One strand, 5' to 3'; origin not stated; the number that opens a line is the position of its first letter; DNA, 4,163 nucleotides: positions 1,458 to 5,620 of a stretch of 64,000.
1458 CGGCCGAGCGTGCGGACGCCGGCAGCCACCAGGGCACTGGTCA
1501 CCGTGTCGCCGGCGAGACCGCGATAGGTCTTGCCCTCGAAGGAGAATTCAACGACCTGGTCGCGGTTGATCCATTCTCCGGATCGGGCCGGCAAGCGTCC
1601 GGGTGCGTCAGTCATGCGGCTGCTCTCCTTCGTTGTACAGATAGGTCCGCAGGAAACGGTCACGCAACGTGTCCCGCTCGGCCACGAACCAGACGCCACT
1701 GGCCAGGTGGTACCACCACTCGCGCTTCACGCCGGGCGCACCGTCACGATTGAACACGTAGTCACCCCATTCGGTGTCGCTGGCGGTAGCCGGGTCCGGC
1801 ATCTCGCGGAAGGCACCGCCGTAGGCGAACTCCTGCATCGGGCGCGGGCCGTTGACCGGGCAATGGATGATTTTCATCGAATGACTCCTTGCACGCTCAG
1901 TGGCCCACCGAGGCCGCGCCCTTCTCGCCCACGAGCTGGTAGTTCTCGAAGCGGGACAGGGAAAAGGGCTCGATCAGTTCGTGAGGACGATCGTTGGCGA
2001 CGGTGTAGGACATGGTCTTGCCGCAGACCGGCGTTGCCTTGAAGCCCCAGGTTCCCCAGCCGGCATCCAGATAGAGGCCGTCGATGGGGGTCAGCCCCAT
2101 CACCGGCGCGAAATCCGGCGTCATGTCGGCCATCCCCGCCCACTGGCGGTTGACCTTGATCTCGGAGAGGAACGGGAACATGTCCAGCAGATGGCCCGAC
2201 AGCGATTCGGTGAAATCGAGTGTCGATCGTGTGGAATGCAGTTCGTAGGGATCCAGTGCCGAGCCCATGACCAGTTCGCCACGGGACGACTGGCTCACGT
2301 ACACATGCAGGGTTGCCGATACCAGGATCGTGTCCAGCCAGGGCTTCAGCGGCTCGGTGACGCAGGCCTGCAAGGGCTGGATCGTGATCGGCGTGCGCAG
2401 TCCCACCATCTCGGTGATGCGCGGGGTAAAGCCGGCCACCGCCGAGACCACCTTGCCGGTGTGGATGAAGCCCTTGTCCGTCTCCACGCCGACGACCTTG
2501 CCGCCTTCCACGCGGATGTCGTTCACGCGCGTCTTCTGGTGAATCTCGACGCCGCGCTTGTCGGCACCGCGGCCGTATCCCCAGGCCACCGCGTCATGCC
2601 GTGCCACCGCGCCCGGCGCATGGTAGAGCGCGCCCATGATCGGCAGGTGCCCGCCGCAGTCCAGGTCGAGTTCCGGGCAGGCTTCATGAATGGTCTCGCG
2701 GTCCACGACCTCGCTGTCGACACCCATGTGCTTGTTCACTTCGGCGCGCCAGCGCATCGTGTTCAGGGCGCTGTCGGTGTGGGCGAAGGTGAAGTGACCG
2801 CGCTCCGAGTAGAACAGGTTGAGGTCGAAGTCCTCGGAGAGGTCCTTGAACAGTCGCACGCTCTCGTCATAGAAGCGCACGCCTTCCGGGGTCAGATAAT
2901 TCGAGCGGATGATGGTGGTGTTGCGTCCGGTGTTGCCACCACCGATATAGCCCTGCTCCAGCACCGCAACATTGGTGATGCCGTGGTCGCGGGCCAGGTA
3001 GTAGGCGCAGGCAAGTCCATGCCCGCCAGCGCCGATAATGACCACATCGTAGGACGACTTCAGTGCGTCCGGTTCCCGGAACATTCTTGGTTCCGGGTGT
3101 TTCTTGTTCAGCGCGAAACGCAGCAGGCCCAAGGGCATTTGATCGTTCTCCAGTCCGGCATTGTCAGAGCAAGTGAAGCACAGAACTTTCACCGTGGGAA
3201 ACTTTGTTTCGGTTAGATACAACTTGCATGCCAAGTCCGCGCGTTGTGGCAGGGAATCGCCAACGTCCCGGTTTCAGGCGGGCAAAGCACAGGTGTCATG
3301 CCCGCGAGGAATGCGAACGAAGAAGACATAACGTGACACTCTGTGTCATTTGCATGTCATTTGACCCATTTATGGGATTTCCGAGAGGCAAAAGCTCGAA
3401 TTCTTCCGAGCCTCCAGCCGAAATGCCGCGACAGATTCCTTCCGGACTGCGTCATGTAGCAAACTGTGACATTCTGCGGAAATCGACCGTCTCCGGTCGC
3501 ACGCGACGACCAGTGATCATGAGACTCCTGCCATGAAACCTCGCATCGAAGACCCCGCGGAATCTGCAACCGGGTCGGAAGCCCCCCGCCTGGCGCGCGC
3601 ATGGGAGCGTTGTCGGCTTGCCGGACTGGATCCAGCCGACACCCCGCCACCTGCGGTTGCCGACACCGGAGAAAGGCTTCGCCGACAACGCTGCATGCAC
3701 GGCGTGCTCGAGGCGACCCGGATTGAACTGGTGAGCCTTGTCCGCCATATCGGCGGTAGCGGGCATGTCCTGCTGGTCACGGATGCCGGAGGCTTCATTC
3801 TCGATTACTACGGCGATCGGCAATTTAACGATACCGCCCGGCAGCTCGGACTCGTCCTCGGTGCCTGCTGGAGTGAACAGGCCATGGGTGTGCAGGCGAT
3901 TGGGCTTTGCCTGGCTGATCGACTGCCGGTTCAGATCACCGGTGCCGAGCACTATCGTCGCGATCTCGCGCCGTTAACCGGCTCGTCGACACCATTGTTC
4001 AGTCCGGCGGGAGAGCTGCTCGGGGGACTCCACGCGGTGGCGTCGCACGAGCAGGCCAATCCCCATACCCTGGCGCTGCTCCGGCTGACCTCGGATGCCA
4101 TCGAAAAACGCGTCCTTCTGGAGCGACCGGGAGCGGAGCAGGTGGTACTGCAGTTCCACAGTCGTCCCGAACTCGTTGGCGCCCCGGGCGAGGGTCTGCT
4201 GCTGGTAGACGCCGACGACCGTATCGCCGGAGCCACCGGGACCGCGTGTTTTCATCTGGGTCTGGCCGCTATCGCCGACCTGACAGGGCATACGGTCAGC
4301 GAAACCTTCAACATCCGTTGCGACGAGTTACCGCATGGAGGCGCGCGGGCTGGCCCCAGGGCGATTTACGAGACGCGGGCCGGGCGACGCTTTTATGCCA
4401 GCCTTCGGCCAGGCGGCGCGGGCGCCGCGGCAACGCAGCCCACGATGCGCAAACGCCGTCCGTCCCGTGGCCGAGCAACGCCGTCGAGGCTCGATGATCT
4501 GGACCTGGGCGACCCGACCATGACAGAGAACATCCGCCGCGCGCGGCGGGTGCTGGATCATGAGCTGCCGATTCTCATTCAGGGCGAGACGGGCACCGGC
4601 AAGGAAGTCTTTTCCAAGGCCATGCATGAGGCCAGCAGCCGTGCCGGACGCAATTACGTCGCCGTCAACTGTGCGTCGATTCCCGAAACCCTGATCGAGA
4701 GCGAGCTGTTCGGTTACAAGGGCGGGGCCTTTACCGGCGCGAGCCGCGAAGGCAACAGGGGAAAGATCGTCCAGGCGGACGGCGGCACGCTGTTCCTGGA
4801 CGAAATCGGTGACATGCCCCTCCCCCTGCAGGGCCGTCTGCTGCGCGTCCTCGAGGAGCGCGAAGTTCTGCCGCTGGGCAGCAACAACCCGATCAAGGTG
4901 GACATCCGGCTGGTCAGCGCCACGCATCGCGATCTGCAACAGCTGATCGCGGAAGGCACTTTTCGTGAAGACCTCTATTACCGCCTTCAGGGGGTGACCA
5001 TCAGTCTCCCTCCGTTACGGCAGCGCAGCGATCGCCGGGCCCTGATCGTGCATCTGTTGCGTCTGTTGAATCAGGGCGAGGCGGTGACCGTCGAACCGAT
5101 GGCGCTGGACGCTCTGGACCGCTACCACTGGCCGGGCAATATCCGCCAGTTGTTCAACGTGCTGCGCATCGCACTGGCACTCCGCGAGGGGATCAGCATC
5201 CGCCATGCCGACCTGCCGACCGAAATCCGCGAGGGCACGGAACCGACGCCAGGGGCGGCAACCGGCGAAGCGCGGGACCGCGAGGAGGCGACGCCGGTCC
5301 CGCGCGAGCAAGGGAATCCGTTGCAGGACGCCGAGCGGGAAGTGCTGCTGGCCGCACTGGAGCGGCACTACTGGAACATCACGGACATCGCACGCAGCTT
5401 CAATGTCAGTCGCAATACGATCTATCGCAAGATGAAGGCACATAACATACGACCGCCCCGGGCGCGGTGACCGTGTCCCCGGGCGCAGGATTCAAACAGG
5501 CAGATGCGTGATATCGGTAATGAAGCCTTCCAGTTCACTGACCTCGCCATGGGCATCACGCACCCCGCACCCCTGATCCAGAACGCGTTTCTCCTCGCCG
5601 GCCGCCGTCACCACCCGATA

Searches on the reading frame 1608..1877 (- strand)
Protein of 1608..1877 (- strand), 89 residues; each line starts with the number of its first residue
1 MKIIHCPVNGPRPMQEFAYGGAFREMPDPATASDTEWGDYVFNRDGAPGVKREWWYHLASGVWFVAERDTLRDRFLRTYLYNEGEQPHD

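Call 82: search_protein_families(library=ncbifam, proteins=[window:1608-1877:-], max_evalue=0.00001)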
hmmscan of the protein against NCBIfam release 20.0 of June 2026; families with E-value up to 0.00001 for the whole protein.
window:1608-1877:- (89 aa): 1 family
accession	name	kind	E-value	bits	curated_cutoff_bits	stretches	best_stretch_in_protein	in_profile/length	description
TIGR01374.1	soxD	subfamily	3e-20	72.2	116.5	1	4-80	2-80/83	sarcosine oxidase subunit delta family protein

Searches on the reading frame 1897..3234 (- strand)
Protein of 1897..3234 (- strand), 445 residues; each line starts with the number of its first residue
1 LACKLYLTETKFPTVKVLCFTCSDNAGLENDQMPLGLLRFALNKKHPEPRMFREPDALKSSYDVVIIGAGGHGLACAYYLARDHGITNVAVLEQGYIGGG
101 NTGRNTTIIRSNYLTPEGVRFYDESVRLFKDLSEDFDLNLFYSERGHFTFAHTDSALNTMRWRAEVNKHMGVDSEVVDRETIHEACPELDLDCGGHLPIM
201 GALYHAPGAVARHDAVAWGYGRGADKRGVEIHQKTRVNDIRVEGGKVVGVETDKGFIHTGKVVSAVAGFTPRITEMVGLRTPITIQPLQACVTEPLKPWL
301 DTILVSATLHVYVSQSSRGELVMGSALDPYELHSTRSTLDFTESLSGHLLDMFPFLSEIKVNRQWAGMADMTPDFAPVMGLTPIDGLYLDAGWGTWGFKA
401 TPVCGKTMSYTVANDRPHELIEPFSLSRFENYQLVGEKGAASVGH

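Call 22: search_protein_families(library=pfam, proteins=[window:1897-3234:-], max_evalue=0.001)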
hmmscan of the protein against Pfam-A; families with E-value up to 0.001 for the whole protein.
window:1897-3234:- (445 aa): 6 families
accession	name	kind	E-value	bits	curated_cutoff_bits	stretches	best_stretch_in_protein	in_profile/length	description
PF01266.30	DAO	-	1.4e-64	219.3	27.9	1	63-410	1-352/353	FAD dependent oxidoreductase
PF00890.30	FAD_binding_2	-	4e-07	30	20.4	1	63-102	1-38/414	FAD binding domain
PF01946.23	Thi4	-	8.8e-07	28.8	26.2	1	62-101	18-57/235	Thi4 family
PF07992.20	Pyr_redox_2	-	4.3e-06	26.8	26.1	0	62-98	1-37/291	Pyridine nucleotide-disulphide oxidoreductase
PF13738.12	Pyr_redox_3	-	5.6e-06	26.3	30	0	65-98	1-33/305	Pyridine nucleotide-disulphide oxidoreductase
PF13450.12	NAD_binding_8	-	7.6e-05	23.3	21.9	1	66-107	1-40/68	NAD(P)-binding Rossmann-like domain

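Call 82: search_protein_families(library=ncbifam, proteins=[window:1897-3234:-], max_evalue=0.00001)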
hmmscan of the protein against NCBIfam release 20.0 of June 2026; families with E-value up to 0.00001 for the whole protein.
window:1897-3234:- (445 aa): 16 families
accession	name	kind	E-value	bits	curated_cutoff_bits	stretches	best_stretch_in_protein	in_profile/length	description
TIGR01373.1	soxB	subfamily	4.1e-143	477.1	529.45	1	35-436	5-406/407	sarcosine oxidase subunit beta family protein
NF001933.0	PRK00711.1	subfamily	1.8e-28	99.7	383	1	119-432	109-419/429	D-amino acid dehydrogenase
TIGR02352.1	thiamin_ThiO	equivalog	3.8e-26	92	250.8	1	64-413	1-348/351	glycine oxidase ThiO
TIGR01377.1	soxA_mon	subfamily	1.1e-20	73.8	479.65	1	62-431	1-377/381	amino oxidase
NF008425.0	PRK11259.1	equivalog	1.8e-19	70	257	1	60-273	3-208/377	N-methyl-L-tryptophan oxidase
NF050086.1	pipecolate_AmaA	exception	4.2e-17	61.9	600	1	60-426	24-394/425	L-pipecolate oxidase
NF008726.1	PRK11728.1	equivalog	1.9e-13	50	299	1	62-288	1-220/389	L-2-hydroxyglutarate oxidase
TIGR03329.1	Phn_aa_oxid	hypoth_equivalog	1.8e-12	46.8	632.8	1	60-381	23-359/460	putative aminophosphonate oxidoreductase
TIGR03364.1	HpnW_proposed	hypoth_equivalog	8.4e-12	44.8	285.1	1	62-263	1-190/365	TIGR03364 family FAD-dependent oxidoreductase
NF006130.0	PRK08274.1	equivalog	2.1e-08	33.4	369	1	59-270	3-193/467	FAD-dependent tricarballylate dehydrogenase TcuA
NF005064.0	PRK06481.1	equivalog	3.3e-08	32.7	542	1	52-106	52-104/506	flavocytochrome c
NF005560.0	PRK07233.1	equivalog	1.7e-06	27.1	252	0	63-100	2-37/435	hypothetical protein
TIGR00292.1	TIGR00292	equivalog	2e-06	27.2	148.3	1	62-102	22-61/254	sulfide-dependent adenosine diphosphate thiazole synthase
TIGR01813.1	flavo_cyto_c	subfamily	3.9e-06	25.8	285.45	0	63-106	1-43/444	flavocytochrome c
TIGR04542.1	GMC_mycofac_2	equivalog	5e-06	25.8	400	0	223-265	180-222/425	mycofactocin system GMC family oxidoreductase MftG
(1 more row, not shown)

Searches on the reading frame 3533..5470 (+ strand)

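Call 22: search_protein_families(library=pfam, proteins=[window:3533-5470:+], max_evalue=0.001)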
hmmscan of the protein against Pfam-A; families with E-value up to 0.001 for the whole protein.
window:3533-5470:+ (645 aa): 7 families
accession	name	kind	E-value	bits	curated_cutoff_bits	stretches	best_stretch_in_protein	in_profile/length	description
PF00158.32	Sigma54_activat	-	2.7e-67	226.1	20.2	1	327-490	5-167/168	Sigma-54 interaction domain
PF14532.12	Sigma54_activ_2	-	5e-18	66.1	25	1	339-495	16-138/138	Sigma-54 interaction domain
PF25601.1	AAA_lid_14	-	7e-15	55.1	27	1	498-572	4-81/87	AAA+ ATPase lid domain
PF02954.25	HTH_8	-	5.9e-11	42.4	22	1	597-636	2-41/42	Bacterial regulatory protein, Fis family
PF07728.20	AAA_5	-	8.6e-07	29.5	22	1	347-458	2-108/139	AAA domain (dynein-related subfamily)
PF01590.32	GAF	-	2.2e-05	25.4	22.4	1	66-192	9-131/133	GAF domain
PF02796.21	HTH_7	-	5.1e-05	23.8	23.8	1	616-635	24-43/45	Helix-turn-helix domain of resolvase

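Call 82: search_protein_families(library=ncbifam, proteins=[window:3533-5470:+], max_evalue=0.00001)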
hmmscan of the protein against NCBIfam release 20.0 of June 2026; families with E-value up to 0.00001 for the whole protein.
window:3533-5470:+ (645 aa): 25 families
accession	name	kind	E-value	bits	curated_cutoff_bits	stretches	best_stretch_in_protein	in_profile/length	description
NF041552.1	TF_PrdR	equivalog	4.2e-90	302.7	795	1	329-637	275-576/577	sigma-54 dependent transcriptional regulator PrdR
TIGR02329.1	propionate_PrpR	equivalog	5.3e-83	279.4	499.2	1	314-636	205-526/526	propionate catabolism operon regulatory protein PrpR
TIGR01818.1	ntrC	equivalog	1.4e-82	278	558.6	1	327-635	140-461/463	nitrogen regulation protein NR(I)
NF038308.1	RNA_repair_RtcR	equivalog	1.2e-81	275.2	650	1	327-640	186-514/530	RNA repair transcriptional activator RtcR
TIGR01817.1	nifA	equivalog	5.4e-81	273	528.85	1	303-640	178-530/534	nif-specific transcriptional activator NifA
NF008469.0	PRK11361.1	equivalog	1.6e-79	267.7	714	1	326-641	148-458/461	acetoacetate metabolism transcriptional regulator AtoC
NF008485.2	PRK11388.1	equivalog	1.7e-79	267.8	551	2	316-641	327-639/643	dihydroxyacetone kinase operon transcriptional regulator DhaR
TIGR02915.1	PEP_resp_reg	equivalog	3.1e-79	266.9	502.6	1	325-639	143-444/445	PEP-CTERM-box response regulator transcription factor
NF011953.0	PRK15424.1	equivalog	1.2e-76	258.4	703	1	311-638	209-535/538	propionate catabolism operon regulatory protein PrpR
NF003451.0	PRK05022.1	equivalog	2.4e-73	247.6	476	1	337-637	206-508/512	nitric oxide reductase transcriptional regulator NorR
NF050807.1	TransRegFlbDCaul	equivalog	3.2e-72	243.8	750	1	325-636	122-437/454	sigma-54-dependent transcriptional regulator FlbD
NF011695.0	PRK15115.1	equivalog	1.1e-70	238.6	763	1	327-559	141-376/445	two-component system response regulator GlrR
NF007689.0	PRK10365.1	equivalog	1.4e-70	238.3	760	1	329-634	147-439/441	sigma-54-dependent response regulator transcription factor ZraR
NF041946.1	LuxO_transreg_Vib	equivalog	6.6e-70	236.2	800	1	346-637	158-460/463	quorum-sensing sigma-54 dependent transcriptional regulator LuxO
NF008176.1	PRK10923.1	equivalog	2.1e-68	231.1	620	1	325-636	142-465/469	nitrogen regulation protein NR(I)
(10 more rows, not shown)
